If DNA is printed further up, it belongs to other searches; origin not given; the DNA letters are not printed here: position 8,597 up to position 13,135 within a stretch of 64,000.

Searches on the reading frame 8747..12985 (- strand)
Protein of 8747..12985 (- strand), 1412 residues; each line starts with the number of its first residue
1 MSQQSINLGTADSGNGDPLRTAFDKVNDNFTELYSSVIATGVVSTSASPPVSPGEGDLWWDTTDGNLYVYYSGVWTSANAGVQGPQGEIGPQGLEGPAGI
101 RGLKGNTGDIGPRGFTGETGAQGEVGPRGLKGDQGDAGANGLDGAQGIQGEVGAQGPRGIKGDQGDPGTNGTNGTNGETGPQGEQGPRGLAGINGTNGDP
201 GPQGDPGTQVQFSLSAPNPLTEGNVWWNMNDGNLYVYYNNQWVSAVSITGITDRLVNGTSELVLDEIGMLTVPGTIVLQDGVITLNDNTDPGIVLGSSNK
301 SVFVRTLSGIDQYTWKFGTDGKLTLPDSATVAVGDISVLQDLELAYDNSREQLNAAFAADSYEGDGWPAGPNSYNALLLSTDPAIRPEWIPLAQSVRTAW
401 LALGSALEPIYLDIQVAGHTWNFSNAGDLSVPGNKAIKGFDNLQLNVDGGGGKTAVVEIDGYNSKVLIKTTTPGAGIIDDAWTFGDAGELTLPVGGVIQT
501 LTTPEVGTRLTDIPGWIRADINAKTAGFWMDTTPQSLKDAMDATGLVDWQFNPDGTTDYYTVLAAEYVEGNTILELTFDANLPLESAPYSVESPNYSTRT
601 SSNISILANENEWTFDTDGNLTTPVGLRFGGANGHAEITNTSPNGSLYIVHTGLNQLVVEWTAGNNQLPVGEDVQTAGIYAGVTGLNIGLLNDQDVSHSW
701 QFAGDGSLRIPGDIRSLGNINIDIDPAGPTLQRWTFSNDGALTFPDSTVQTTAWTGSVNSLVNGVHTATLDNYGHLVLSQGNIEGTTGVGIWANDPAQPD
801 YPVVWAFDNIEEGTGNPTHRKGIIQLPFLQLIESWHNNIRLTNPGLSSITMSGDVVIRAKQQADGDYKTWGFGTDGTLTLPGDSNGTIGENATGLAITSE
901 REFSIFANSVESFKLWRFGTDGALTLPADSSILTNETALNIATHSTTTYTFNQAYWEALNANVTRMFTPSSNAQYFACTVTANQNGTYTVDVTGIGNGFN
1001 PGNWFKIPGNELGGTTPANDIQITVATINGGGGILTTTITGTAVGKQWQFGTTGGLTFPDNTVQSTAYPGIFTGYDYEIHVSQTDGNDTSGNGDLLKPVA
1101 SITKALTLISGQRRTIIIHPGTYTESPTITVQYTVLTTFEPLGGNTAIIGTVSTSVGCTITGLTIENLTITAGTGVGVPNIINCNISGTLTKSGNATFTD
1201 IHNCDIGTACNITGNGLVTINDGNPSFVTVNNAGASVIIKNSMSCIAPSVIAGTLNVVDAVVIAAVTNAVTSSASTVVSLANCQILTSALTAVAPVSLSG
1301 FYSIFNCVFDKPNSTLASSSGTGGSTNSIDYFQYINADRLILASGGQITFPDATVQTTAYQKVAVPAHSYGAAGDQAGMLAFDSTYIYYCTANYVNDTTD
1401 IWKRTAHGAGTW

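Call 12: search_protein_families(library=phrogs, proteins=[window:8747-12985:-], max_evalue=0.001)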
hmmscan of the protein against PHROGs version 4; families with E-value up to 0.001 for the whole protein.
window:8747-12985:- (1412 aa): 31 families (the best 25 are shown)
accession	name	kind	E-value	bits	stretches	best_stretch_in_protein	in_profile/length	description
phrog_6320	-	tail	1.5e-35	124.2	1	75-209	77-218/745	tail fiber protein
phrog_819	-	tail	8.9e-33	114.5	2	102-251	478-631/1024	tail protein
phrog_5073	-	tail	1.4e-29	104.5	2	120-208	261-349/519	tail fiber protein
phrog_366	-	tail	7.6e-21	76.1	2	132-239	309-419/474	tail fiber protein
phrog_3904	-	tail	1.6e-16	60.8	1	37-124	543-626/1086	tail fiber protein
phrog_8745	-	tail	2.9e-16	59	2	120-208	1380-1468/1803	tail fiber protein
phrog_1806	-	tail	3e-16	60.5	1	80-210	108-233/276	collagen like minor tail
phrog_38806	-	unknown function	3.9e-15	57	2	115-206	65-153/285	-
phrog_10972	-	tail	1.2e-14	55.6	2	76-150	149-223/343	tail fiber protein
phrog_18350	-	tail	1.4e-13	52.2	2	119-220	98-200/253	tail fiber protein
phrog_17587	-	tail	2.2e-13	50.6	2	72-150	339-414/641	tail fiber protein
phrog_1658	-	unknown function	1e-11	46.1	2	78-147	40-118/239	-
phrog_33406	-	tail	7.2e-11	42.1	2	79-169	186-276/651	tail fiber protein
phrog_26246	-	tail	8.4e-11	42.6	1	126-207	107-194/329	tail protein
phrog_26654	-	unknown function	2.6e-09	38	2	73-160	57-146/360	-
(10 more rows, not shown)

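Call 30: search_protein_families(library=pfam, proteins=[window:8747-12985:-], max_evalue=0.01)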
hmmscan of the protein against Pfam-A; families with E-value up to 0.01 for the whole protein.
window:8747-12985:- (1412 aa): 1 family
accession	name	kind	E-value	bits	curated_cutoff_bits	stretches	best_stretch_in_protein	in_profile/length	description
PF01391.23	Collagen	-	8.3e-20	70.8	27.2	3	81-139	1-59/60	Collagen triple helix repeat (20 copies)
